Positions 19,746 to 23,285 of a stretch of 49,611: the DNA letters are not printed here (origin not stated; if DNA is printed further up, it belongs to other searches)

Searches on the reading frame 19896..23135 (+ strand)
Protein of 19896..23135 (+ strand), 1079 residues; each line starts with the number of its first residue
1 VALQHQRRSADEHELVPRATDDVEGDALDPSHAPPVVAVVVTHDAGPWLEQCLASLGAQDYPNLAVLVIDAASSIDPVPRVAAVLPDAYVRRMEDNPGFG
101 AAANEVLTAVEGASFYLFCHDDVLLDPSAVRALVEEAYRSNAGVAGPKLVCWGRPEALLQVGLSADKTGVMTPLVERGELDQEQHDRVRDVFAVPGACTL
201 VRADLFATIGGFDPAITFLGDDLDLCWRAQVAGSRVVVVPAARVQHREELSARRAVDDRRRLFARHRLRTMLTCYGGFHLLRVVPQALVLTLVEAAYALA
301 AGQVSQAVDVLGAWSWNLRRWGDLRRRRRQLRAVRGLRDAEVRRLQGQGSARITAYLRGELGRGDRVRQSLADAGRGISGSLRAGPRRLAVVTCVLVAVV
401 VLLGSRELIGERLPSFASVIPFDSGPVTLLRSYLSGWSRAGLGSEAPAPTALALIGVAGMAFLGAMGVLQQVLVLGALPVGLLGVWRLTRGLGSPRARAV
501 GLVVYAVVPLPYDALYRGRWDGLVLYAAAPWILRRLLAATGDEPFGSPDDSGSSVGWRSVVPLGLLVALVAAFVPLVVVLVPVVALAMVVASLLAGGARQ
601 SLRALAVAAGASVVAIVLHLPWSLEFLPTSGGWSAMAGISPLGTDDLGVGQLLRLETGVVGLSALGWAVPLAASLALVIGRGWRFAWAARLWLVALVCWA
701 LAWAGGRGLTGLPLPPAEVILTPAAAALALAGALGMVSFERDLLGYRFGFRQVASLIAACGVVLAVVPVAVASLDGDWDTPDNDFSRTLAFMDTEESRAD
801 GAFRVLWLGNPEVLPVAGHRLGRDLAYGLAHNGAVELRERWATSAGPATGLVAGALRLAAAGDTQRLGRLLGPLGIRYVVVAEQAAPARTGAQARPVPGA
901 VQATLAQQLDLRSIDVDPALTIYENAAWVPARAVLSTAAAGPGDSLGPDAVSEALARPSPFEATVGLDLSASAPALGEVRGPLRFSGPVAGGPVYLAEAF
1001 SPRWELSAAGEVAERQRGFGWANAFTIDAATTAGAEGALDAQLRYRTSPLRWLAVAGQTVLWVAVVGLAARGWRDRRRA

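Call 55: search_protein_families(library=pfam, proteins=[window:19896-23135:+], max_evalue=0.0001)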
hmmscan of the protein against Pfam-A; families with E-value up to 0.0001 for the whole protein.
window:19896-23135:+ (1079 aa): 3 families
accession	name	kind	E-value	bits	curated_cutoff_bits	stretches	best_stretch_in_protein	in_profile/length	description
PF13641.12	Glyco_tranf_2_3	-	6.8e-15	56.2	27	1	34-258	1-223/230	Glycosyltransferase like family 2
PF00535.33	Glycos_transf_2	-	5e-13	49.8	23.3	1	39-198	3-156/168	Glycosyl transferase family 2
PF13632.12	Glyco_trans_2_3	-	1.2e-09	38.7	27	1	120-267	6-140/198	Glycosyl transferase family group 2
